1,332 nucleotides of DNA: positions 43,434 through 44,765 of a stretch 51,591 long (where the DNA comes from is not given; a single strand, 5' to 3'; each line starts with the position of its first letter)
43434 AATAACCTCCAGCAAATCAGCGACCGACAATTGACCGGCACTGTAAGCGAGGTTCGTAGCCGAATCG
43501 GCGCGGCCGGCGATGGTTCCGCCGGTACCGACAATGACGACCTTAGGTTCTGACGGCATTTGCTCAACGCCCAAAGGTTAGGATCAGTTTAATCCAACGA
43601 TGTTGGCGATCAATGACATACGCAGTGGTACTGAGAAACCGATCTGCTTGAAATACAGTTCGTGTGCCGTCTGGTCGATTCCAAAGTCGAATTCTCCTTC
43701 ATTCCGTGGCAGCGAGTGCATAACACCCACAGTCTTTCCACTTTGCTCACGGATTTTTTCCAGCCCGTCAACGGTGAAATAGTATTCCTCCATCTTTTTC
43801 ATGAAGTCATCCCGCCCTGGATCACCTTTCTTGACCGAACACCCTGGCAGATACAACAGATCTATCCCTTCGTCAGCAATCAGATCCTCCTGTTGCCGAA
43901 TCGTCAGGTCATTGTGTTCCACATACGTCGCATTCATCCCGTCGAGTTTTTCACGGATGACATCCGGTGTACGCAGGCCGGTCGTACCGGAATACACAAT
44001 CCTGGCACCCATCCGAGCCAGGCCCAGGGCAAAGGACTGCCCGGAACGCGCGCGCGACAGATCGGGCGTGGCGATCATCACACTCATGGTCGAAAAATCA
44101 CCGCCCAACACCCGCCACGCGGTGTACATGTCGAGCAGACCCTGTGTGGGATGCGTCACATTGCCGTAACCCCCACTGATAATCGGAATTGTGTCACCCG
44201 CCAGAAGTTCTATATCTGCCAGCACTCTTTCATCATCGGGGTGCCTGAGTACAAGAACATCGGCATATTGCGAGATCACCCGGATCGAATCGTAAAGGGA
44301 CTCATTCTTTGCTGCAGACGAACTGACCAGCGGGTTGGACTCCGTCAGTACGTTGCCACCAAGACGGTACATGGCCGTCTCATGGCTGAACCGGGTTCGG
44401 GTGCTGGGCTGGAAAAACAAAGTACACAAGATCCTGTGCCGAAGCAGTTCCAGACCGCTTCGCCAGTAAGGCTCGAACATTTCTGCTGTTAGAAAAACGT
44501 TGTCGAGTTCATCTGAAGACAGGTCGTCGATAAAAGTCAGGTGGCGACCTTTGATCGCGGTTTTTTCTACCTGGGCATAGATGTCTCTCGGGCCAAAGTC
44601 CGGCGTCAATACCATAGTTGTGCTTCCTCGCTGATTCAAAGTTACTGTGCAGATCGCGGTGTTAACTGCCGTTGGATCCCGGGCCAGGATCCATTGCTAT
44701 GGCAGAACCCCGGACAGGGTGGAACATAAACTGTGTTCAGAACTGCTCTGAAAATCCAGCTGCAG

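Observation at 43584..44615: ATCase-fold carbamoyltransferase keeps the carbamoyl-phosphate site but has lost the aspartate beta-carboxylate binding residues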

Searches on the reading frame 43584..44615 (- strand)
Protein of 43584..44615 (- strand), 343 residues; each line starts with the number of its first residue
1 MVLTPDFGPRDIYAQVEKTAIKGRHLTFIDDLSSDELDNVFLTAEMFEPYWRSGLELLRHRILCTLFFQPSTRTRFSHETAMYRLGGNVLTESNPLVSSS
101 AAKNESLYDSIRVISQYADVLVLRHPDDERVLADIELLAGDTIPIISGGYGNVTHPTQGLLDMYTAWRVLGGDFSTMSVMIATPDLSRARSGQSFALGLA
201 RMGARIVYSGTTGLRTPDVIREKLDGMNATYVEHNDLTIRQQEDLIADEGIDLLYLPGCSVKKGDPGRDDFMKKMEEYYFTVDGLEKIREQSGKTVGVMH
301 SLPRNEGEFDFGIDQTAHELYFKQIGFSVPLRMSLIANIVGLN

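Call 4: search_protein_families(library=pfam, proteins=[window:43584-44615:-], max_evalue=0.01)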
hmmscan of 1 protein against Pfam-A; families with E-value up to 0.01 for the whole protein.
window:43584-44615:- (343 aa): 2 families
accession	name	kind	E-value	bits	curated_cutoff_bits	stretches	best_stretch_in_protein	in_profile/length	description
PF02729.26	OTCace_N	-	3.7e-38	131.4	29.9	1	24-166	1-146/148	Aspartate/ornithine carbamoyltransferase, carbamoyl-P binding domain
PF00185.30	OTCace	-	1.5e-05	25.6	29.4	1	190-337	14-155/157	Aspartate/ornithine carbamoyltransferase, Asp/Orn binding domain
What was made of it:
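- On Ureidoglycine carbamoyltransferase (UGTCase; the pseudo-ATCase group containing Rxyl_2847): Pfam OTCace_N at 3.7e-38 plus a weak OTCace hit (call 4).
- Checked: The C-terminal OTCace domain scores only 25.6 bits, below the gathering score of 29.4 (call 4).
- The Pfam Asp/Orn-binding domain scores below its gathering score (call 4).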

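Call 5: search_protein_families(library=ncbifam, proteins=[window:43584-44615:-], max_evalue=0.01)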
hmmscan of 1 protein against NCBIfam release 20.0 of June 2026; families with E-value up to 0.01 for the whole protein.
window:43584-44615:- (343 aa): 17 families
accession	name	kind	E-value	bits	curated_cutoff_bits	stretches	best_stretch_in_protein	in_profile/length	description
TIGR00670.1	asp_carb_tr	equivalog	5e-52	176.9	236.95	1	24-339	1-302/304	aspartate carbamoyltransferase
NF002032.1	PRK00856.1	equivalog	2.6e-45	154.9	263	1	24-339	1-296/297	aspartate carbamoyltransferase catalytic subunit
NF008853.0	PRK11891.1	equivalog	2.5e-38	131.8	560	1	20-342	84-400/430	aspartate carbamoyltransferase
NF006046.0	PRK08192.1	equivalog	5.2e-38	131.1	512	1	20-342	3-319/339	aspartate carbamoyltransferase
TIGR00658.1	orni_carb_tr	equivalog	3.5e-23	82.2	280.85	1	24-308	1-270/304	ornithine carbamoyltransferase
NF001986.0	PRK00779.1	subfamily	2e-21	76.4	306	1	21-171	3-149/307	ornithine carbamoyltransferase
TIGR04384.1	putr_carbamoyl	exception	1.7e-18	66.8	500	1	31-308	7-274/330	putrescine carbamoyltransferase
NF010387.0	PRK13814.1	equivalog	4.5e-16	58.6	660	1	39-207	27-188/310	aspartate carbamoyltransferase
NF003384.0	PRK04523.1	equivalog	6.6e-11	41.8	288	1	24-173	4-166/336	N-acetylornithine carbamoyltransferase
NF003286.0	PRK04284.1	subfamily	3.5e-09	36.2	515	1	23-303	6-275/332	ornithine carbamoyltransferase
NF009916.0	PRK13376.1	equivalog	3.5e-09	35.7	800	1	19-199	3-196/525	bifunctional aspartate carbamoyltransferase catalytic subunit/aspartate carbamoyltransferase regulatory subunit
NF011380.0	PRK14805.1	equivalog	3.8e-09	36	421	1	25-169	3-141/302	ornithine carbamoyltransferase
NF002470.0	PRK01713.1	equivalog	1.4e-07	31.3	545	1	57-216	43-194/334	ornithine carbamoyltransferase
NF009213.0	PRK12562.1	subfamily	1.4e-07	31.2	559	1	29-194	12-172/334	ornithine carbamoyltransferase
NF011379.0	PRK14804.1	equivalog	1.4e-06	27.6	373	1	59-165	42-141/311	ornithine carbamoyltransferase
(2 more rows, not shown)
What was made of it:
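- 43584..44615 (-): UGTCase-family carbamoyltransferase CDS (343 aa, stop codon included). Pfam and NCBIfam results in calls 4 and 5.
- On Aspartate carbamoyltransferase (PyrB): NF002032 scores 154.9 against a cut-off of 263 (call 5).
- On Ornithine carbamoyltransferase and relatives (PTCase, AOTCase, SOTCase, YgeW): The OTCase, PTCase, AOTCase and YgeW models score 17-82 bits against cut-offs of 280-559 (call 5).
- Checked: The NCBIfam ATCase equivalog TIGR00670 scores 176.9 bits, below its 236.95 cut-off (call 5).
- It scores below the ATCase equivalog cut-offs (call 5).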

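Call 8: search_solved_structures(query=window:43584-44615:-, max_evalue=0.00001, show_alignments=3)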
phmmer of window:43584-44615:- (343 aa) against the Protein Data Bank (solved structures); distinct sequences matched with E-value up to 0.00001: 70 (the best 60 are shown).
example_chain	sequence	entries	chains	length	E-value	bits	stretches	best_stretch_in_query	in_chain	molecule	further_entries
2rgw_A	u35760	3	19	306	2.2e-43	152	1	24-340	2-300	Aspartate carbamoyltransferase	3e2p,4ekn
1ml4_A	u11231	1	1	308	5e-43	150.8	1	22-342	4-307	Aspartate Transcarbamoylase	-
1d09_A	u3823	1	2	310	7.8e-38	133.7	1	23-340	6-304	ASPARTATE CARBAMOYLTRANSFERASE CATALYTIC CHAIN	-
4e2f_I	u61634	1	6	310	1.6e-37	132.7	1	23-340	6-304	Aspartate carbamoyltransferase catalytic chain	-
1ekx_A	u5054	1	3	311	1.9e-37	132.5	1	23-340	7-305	ASPARTATE TRANSCARBAMOYLASE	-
1q95_A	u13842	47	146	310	1.9e-37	132.4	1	23-340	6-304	Aspartate carbamoyltransferase catalytic chain | PROTEIN (ASPARTATE CARBAMOYLTRANSFERASE) | Aspartate carbamoyltransferase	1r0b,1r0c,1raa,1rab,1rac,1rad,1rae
3mpu_A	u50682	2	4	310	2.2e-37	132.2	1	23-340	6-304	Aspartate carbamoyltransferase catalytic chain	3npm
1at1_A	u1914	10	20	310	2.5e-37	132.1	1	23-340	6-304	ASPARTATE CARBAMOYLTRANSFERASE, CATALYTIC CHAIN | ASPARTATE TRANSCARBAMOYLASE | ASPARTATE CARBAMOYLTRANSFERASE (R STATE), CATALYTIC CHAIN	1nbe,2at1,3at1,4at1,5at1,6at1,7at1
9atc_A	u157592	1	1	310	2.6e-37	132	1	23-340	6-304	ASPARTATE TRANSCARBAMOYLASE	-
6kj7_A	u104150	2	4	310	2.7e-37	132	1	23-340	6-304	Aspartate carbamoyltransferase catalytic subunit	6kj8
1sku_A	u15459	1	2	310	3.6e-37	131.6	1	23-340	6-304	Aspartate carbamoyltransferase catalytic chain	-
1tth_A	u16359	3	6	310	5.1e-37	131.1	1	23-340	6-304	Aspartate carbamoyltransferase catalytic chain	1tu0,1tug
2be7_A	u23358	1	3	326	1.2e-36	129.9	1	23-339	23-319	Aspartate Carbamoyltransferase Catalytic Chain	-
2a0f_A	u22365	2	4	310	1.3e-36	129.7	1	23-340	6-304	Aspartate carbamoyltransferase catalytic chain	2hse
1i5o_A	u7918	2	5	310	1.3e-36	129.7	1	23-340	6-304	ASPARTATE TRANSCARBAMOYLASE CATALYTIC CHAIN | Aspartate carbamoyltransferase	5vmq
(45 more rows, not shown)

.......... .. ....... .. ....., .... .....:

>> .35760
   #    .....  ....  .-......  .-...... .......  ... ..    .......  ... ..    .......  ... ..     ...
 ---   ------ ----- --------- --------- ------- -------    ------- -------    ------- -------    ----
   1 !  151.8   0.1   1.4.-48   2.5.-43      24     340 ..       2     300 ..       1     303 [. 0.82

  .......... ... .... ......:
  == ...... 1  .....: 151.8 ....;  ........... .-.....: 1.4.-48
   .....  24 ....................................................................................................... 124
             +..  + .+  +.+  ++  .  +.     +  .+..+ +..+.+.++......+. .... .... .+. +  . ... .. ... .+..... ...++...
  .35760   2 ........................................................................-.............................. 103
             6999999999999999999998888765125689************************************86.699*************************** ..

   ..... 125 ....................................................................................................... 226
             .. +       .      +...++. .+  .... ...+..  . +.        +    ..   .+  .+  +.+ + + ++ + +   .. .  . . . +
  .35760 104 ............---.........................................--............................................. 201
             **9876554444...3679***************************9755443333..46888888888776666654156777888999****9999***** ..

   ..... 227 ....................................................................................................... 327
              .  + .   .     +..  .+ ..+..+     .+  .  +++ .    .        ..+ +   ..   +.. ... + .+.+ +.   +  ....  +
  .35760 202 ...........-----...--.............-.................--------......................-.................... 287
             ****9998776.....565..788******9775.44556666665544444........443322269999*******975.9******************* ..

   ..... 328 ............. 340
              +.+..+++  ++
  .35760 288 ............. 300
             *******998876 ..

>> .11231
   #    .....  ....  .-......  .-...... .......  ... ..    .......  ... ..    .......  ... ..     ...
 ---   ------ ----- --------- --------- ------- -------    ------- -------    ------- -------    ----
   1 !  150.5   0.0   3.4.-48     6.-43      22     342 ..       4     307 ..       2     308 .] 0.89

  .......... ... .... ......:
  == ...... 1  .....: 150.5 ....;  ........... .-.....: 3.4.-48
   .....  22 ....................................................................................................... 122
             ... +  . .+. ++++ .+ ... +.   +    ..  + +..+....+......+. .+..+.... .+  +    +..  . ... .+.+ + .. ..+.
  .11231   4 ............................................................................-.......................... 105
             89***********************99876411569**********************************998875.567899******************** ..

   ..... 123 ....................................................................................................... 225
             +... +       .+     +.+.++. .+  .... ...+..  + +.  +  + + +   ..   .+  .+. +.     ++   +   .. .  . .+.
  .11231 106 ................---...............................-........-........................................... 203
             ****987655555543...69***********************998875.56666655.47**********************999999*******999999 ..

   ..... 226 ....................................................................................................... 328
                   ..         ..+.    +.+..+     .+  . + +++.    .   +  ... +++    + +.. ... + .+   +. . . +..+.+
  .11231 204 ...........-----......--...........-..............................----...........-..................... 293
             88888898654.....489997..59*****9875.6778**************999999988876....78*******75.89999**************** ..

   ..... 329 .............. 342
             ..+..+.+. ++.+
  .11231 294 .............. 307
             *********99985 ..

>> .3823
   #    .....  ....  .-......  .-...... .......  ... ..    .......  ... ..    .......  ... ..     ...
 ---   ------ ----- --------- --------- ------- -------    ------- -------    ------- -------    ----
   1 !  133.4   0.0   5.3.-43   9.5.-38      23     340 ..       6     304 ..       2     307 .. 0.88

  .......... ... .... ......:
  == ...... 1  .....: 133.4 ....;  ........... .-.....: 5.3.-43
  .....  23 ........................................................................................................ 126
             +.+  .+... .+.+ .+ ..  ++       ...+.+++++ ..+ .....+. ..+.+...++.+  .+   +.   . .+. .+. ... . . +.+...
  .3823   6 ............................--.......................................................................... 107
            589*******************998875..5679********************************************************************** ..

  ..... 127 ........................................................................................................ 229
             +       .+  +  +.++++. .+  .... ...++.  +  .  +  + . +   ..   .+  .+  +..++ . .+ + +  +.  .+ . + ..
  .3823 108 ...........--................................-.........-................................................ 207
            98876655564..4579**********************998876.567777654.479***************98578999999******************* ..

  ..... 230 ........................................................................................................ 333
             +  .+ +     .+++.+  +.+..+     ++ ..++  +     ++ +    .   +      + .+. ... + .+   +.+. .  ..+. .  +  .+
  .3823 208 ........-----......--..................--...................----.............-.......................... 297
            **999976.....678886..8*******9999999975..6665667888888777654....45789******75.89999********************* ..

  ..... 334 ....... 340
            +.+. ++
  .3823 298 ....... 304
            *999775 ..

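Call 15: find_homologous_proteins(query=window:43584-44615:-, max_evalue=1e-20)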
Query window:43584-44615:- (343 aa): 1279 proteins with E <= 1e-20 among 8000 candidates; the best 120 are listed.
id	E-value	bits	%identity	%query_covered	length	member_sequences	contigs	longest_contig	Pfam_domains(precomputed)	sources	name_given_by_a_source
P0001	1.7e-226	769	99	100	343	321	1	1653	PF00185.31,PF02729.27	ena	-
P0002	3.3e-207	705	90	99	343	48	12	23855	PF00185.31,PF02729.27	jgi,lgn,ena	jgi:aspartate carbamoyltransferase catalytic subunit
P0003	1.2e-206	704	90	99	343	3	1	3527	PF00185.31,PF02729.27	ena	-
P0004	1.9e-206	703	90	99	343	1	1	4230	PF00185.31,PF02729.27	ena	-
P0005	5.8e-206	701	89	99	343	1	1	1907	PF00185.31,PF02729.27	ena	-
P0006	4.0e-205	698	89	100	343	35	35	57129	PF02729.27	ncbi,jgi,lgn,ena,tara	jgi:aspartate carbamoyltransferase catalytic subunit|tara:strand:+ start:1177 stop:2208 length:1032 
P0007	1.7e-204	696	89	99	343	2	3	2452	PF00185.31,PF02729.27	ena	-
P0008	3.1e-204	696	89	99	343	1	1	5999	PF00185.31,PF02729.27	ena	-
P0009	3.3e-204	695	89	99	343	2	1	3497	PF00185.31,PF02729.27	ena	-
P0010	6.1e-204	695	89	99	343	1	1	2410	PF00185.31,PF02729.27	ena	-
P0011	8.3e-204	694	89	99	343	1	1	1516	PF00185.31,PF02729.27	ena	-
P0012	8.8e-204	694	89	99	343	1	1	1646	PF00185.31,PF02729.27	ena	-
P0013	1.2e-203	694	89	99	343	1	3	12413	PF00185.31,PF02729.27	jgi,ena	-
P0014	1.6e-203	693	89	99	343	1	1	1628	PF00185.31,PF02729.27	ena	-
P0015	2.2e-203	693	89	99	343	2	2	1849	PF00185.31,PF02729.27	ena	-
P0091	5.3e-163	560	74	97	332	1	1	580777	PF02729.27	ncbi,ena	-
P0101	5.3e-137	475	61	100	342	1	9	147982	PF00185.31,PF02729.27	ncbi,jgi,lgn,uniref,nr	ncbi:Aspartate carbamoyltransferase catalytic subunit [Saezia sanguinis]|uniref:Aspartate carbamoylt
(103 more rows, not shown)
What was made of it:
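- Source annotations say 'aspartate carbamoyltransferase catalytic subunit' (call 15).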

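Call 27: find_related_loci(query=A1, collection=genome_contigs, flank=10000)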
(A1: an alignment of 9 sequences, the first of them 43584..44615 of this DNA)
Query A1 (343 aa) in genome_contigs; peptide patterns used: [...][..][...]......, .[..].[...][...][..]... (x = any residue, [..] = any of these).
216 stretches matched a pattern; 172 encode a relative of the query (tblastn E <= 1e-3); the best 80 are kept; 78 distinct loci.
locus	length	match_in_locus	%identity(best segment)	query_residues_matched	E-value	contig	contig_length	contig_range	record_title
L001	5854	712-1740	100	1-343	0e+0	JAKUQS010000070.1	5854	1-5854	MAG: Gammaproteobacteria bacterium isolate ALOHA_A2.5_35 A2.5-Gammaproteobacteria-3_70, whole genome shotgun sequence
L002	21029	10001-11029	100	1-343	0e+0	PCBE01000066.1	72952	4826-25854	MAG: Acidiferrobacteraceae bacterium isolate NP122 49338, whole genome shotgun sequence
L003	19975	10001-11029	100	1-343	0e+0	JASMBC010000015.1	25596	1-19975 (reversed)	MAG: Arenicellales bacterium isolate ETNP20_MAG_2 NODE_15_length_25596_cov_10.580313, whole genome shotgun sequence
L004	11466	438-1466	99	1-343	0e+0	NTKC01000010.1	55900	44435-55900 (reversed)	MAG: Candidatus Thioglobus sp. MED-G25 SUP05-clade-MED-G25-C10, whole genome shotgun sequence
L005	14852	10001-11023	90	1-341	0e+0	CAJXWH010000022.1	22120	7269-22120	MAG TPA_asm: uncultured Acidiferrobacteraceae bacterium isolate SRR5494786_bin.6_MetaBAT_v2.12.1_MAG genome assembly, co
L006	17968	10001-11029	89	1-343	0e+0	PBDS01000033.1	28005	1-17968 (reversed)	MAG: Proteobacteria bacterium isolate SP340 49651, whole genome shotgun sequence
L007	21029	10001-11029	88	1-343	0e+0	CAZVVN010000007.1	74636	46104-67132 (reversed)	MAG TPA_asm: uncultured Acidiferrobacteraceae bacterium isolate SRP260945_co1_432 genome assembly, contig: NODE_336_leng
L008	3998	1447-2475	88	1-343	0e+0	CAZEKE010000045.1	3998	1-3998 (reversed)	MAG TPA_asm: uncultured Acidiferrobacteraceae bacterium isolate SRP092796_co4_420 genome assembly, contig: k141_4197333,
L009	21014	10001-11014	86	1-338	0e+0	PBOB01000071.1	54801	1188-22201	MAG: Acidiferrobacteraceae bacterium isolate RS826 TaraRedSea_contig_166240, whole genome shotgun sequence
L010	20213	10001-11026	83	1-342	0e+0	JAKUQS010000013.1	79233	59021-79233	MAG: Gammaproteobacteria bacterium isolate ALOHA_A2.5_35 A2.5-Gammaproteobacteria-3_13, whole genome shotgun sequence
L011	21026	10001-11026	83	1-342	0e+0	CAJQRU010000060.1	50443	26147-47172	MAG: uncultured Gammaproteobacteria bacterium isolate RIS_SAG_16 genome assembly, contig: c_000000001246, whole genome s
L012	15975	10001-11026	83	1-342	0e+0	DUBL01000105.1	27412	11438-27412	MAG TPA_asm: Gammaproteobacteria bacterium isolate UWMA-0301 NODE_2387_length_27412_cov_0.093875, whole genome shotgun s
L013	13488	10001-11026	83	1-342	0e+0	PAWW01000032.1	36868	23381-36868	MAG: Acidiferrobacteraceae bacterium isolate SAT1331 113859, whole genome shotgun sequence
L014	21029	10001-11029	79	1-343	0e+0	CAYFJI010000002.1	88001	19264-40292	MAG TPA_asm: uncultured Acidiferrobacteraceae bacterium isolate ERP001736_co2_377 genome assembly, contig: NODE_35_lengt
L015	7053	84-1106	77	1-342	0e+0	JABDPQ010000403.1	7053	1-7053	MAG: Desulfobacterales bacterium isolate Site_B18 k127_171825, whole genome shotgun sequence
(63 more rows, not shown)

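Call 39: find_encoding_contigs(protein=P0101, flank=10000, max_places=2)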
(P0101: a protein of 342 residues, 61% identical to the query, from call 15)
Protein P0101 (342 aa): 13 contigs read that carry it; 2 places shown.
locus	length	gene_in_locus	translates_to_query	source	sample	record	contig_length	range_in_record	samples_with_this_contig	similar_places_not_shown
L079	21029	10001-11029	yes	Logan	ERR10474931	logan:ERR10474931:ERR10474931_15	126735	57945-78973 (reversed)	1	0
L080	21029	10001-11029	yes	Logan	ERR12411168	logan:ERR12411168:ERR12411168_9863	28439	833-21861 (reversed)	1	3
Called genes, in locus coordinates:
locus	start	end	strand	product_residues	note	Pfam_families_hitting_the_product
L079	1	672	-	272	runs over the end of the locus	PF00912:Transgly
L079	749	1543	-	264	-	PF00912:Transgly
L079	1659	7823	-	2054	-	PF13205:Big_5 (faint), PF11974:bMG3, PF01835:MG2, PF07703:A2M_BRD, PF00207:A2M, PF17973:bMG10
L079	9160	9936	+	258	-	PF07883:Cupin_2 (weak)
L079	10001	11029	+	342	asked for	PF02729:OTCace_N, PF00185:OTCace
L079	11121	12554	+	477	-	PF03606:DcuC, PF03553:Na_H_antiporter (weak)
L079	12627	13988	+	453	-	PF07969:Amidohydro_3 (weak), PF01979:Amidohydro_1, PF12890:DHOase, PF07969:Amidohydro_3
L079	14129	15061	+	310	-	PF00696:AA_kinase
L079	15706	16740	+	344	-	PF12625:Arabinose_bd, PF12833:HTH_18, PF00165:HTH_AraC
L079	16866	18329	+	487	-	PF02133:Transp_cyt_pur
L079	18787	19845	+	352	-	PF00988:CPSase_sm_chain, PF00117:GATase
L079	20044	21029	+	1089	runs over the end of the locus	PF25596:CPSase_L_D1, PF02786:CPSase_L_D2, PF07478:Dala_Dala_lig_C (faint), PF02787:CPSase_L_D3, PF25596:CPSase_L_D1, PF02222:ATP-grasp (weak), PF02786:CPSase_L_D2, PF02142:MGS, +1 more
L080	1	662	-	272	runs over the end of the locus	PF00912:Transgly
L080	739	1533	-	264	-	PF00912:Transgly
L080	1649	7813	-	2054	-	PF13205:Big_5 (faint), PF11974:bMG3, PF01835:MG2, PF07703:A2M_BRD, PF00207:A2M, PF17973:bMG10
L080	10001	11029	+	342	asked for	PF02729:OTCace_N, PF00185:OTCace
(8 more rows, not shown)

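Call 40: find_encoding_contigs(protein=P0091, flank=10000, max_places=2)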
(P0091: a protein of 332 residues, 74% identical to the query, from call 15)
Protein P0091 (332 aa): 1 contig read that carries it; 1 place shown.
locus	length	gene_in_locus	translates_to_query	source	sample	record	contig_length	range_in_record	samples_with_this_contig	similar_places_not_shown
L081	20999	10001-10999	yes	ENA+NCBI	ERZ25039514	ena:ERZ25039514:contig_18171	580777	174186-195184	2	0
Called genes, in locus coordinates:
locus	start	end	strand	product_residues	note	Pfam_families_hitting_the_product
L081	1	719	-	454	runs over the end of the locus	PF01336:tRNA_anti-codon, PF00152:tRNA-synt_2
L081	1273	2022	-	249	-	PF00392:GntR, PF07729:FCD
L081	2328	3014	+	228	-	PF00392:GntR, PF07729:FCD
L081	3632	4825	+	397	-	PF13433:Peripla_BP_5, PF13458:Peripla_BP_6, PF01094:ANF_receptor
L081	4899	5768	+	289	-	PF02653:BPD_transp_2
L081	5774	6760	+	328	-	PF02653:BPD_transp_2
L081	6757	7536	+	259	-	PF00005:ABC_tran, PF13304:AAA_21 (faint), PF12399:BCA_ABC_TP_C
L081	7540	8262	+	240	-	PF00005:ABC_tran, PF13304:AAA_21 (weak)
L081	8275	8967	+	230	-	PF01177:Asp_Glu_race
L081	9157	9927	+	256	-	PF07883:Cupin_2 (weak)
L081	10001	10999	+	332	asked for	PF02729:OTCace_N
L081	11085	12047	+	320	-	PF00696:AA_kinase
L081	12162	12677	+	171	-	PF04115:Ureidogly_lyase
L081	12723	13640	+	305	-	PF01522:Polysacc_deac_1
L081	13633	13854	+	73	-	-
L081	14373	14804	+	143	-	-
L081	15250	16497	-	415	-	PF00924:MS_channel_2nd, PF21082:MS_channel_3rd (faint)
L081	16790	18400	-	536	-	-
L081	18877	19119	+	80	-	PF13441:Gly-zipper_YMGG, PF05433:Rick_17kDa_Anti (weak), PF13488:Gly-zipper_Omp (weak)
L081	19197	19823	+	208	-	-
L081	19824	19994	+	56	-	-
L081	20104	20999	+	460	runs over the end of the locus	PF05990:DUF900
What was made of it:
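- L081 reads racemase, AllE-like cupin, UGTCase, carbamate kinase, AllA, PuuE (call 40).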
